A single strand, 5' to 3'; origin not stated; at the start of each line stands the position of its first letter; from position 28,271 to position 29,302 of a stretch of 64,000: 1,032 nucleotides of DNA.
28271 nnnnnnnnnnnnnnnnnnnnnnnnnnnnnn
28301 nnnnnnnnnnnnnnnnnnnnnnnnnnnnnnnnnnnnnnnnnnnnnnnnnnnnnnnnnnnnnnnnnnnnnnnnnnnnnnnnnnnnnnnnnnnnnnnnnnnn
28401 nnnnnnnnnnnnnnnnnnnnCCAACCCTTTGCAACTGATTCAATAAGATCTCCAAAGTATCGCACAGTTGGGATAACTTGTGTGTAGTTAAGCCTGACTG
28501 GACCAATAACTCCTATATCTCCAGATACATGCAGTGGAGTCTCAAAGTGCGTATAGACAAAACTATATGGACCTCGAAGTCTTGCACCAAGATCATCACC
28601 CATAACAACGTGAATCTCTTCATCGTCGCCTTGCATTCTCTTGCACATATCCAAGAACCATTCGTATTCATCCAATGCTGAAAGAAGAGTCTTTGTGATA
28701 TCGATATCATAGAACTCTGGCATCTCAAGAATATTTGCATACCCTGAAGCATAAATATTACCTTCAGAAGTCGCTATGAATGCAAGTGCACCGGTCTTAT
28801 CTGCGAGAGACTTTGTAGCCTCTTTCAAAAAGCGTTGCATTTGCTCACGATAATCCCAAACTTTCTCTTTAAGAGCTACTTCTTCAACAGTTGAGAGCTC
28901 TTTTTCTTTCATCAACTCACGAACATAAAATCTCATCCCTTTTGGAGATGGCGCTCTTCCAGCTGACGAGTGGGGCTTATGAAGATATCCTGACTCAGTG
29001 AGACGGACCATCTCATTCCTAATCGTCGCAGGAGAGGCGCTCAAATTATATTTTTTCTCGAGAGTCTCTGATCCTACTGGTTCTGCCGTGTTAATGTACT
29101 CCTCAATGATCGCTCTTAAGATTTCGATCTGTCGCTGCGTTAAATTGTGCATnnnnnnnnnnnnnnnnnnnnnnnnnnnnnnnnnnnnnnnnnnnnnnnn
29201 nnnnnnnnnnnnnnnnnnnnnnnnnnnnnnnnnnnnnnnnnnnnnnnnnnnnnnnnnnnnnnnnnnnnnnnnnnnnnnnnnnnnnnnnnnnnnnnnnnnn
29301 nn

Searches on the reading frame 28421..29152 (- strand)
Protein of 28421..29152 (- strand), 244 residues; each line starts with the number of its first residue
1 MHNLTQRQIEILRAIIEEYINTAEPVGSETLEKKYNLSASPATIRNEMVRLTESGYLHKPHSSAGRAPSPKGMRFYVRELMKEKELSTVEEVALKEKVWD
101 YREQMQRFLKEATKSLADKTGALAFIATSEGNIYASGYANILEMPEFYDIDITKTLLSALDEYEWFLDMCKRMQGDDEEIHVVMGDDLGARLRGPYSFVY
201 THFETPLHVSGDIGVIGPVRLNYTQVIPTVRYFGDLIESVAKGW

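Call 8: find_encoding_contigs(protein=window:28421-29152:-, flank=3000, max_places=10)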
Protein window:28421-29152:- (244 aa): 12 contigs read that carry it; 10 places shown.
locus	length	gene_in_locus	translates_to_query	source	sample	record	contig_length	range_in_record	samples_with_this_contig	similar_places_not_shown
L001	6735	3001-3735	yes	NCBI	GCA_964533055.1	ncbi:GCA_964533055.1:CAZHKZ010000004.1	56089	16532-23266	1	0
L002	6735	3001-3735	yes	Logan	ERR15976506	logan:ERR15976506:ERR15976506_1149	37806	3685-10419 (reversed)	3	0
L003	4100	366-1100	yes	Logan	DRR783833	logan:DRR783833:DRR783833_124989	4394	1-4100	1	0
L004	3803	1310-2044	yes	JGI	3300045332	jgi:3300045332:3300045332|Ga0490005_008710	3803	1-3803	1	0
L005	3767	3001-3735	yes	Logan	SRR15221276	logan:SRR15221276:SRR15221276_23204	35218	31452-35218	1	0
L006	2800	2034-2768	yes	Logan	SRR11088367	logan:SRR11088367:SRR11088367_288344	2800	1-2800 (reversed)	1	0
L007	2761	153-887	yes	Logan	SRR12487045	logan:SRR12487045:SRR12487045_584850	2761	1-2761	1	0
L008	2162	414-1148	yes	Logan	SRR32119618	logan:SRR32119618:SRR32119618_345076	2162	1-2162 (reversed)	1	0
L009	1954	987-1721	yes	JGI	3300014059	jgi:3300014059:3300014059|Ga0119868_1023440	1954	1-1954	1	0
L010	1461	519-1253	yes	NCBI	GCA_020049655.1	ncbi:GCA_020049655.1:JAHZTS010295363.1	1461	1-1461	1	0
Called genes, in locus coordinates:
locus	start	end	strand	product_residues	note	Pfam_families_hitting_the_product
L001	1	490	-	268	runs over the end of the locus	PF01026:TatD_DNase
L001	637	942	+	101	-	-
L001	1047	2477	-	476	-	PF00133:tRNA-synt_1, PF01406:tRNA-synt_1e (weak), PF09334:tRNA-synt_1g, PF00133:tRNA-synt_1, PF01406:tRNA-synt_1e (weak)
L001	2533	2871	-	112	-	-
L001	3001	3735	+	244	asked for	PF01628:HrcA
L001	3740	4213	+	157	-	PF01025:GrpE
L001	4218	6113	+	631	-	PF00012:HSP70, PF06723:MreB_Mbl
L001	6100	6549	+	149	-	-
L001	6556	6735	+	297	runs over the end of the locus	PF00226:DnaJ, PF01556:DnaJ_C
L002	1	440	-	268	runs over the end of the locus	PF01026:TatD_DNase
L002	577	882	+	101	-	-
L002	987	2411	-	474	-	PF00133:tRNA-synt_1, PF09334:tRNA-synt_1g, PF00133:tRNA-synt_1, PF01406:tRNA-synt_1e (weak)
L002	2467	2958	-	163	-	-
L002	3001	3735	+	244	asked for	PF01628:HrcA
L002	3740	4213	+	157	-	PF01025:GrpE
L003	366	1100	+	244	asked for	PF01628:HrcA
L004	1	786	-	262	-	?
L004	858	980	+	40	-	-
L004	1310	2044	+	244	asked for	PF01628:HrcA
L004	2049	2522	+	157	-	PF01025:GrpE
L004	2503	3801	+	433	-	?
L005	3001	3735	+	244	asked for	PF01628:HrcA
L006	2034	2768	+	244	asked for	PF01628:HrcA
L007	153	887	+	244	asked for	PF01628:HrcA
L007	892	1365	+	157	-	PF01025:GrpE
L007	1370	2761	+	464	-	?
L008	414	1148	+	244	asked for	PF01628:HrcA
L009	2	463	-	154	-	?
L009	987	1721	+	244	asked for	PF01628:HrcA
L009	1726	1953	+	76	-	?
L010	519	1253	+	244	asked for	PF01628:HrcA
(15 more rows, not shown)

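Call 23: find_related_loci(query=window:28421-29152:-, collection=metagenome_contigs, flank=1500)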
Query window:28421-29152:- (244 aa) in metagenome_contigs; peptide patterns used: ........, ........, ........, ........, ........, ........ (x = any residue, [..] = any of these).
479 stretches matched a pattern; 438 encode a relative of the query (tblastn E <= 1e-3); the best 80 are kept; 80 distinct loci.
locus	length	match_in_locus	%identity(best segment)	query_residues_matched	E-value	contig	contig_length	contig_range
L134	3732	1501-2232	82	1-244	4e-141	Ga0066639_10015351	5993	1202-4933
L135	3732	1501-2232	81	1-244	6e-139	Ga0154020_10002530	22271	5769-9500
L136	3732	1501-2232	80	1-244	9e-138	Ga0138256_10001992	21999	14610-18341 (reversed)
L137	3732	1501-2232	78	1-244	4e-134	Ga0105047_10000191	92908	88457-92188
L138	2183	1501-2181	81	1-227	6e-132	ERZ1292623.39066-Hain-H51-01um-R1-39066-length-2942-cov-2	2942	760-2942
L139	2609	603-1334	70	1-244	9e-129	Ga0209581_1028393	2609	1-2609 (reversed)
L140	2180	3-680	77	19-244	7e-127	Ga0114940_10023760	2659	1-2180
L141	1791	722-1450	72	1-244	5e-129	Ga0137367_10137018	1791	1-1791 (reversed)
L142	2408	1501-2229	72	1-244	7e-125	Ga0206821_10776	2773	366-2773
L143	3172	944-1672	72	1-244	1e-122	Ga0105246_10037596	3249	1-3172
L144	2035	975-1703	67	1-244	4e-125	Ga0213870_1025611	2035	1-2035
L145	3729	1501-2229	68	1-244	4e-118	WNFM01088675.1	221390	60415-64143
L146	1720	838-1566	68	1-244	2e-126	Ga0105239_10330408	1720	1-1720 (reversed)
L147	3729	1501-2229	65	1-244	1e-116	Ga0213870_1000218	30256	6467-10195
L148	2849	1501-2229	68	1-244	6e-119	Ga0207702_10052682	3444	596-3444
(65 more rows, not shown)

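Call 60: search_protein_families(library=pfam, proteins=[window:28421-29152:-], max_evalue=0.001)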
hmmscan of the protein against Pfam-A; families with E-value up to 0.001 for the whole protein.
window:28421-29152:- (244 aa): 2 families
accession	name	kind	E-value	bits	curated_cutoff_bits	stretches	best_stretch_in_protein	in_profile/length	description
PF01628.27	HrcA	-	6.7e-18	65.9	22.2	1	74-227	75-215/215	HrcA protein C terminal domain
PF03444.21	HrcA_DNA-bdg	-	0.00088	19.3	21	0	3-52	1-48/79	Winged helix-turn-helix transcription repressor, HrcA DNA-binding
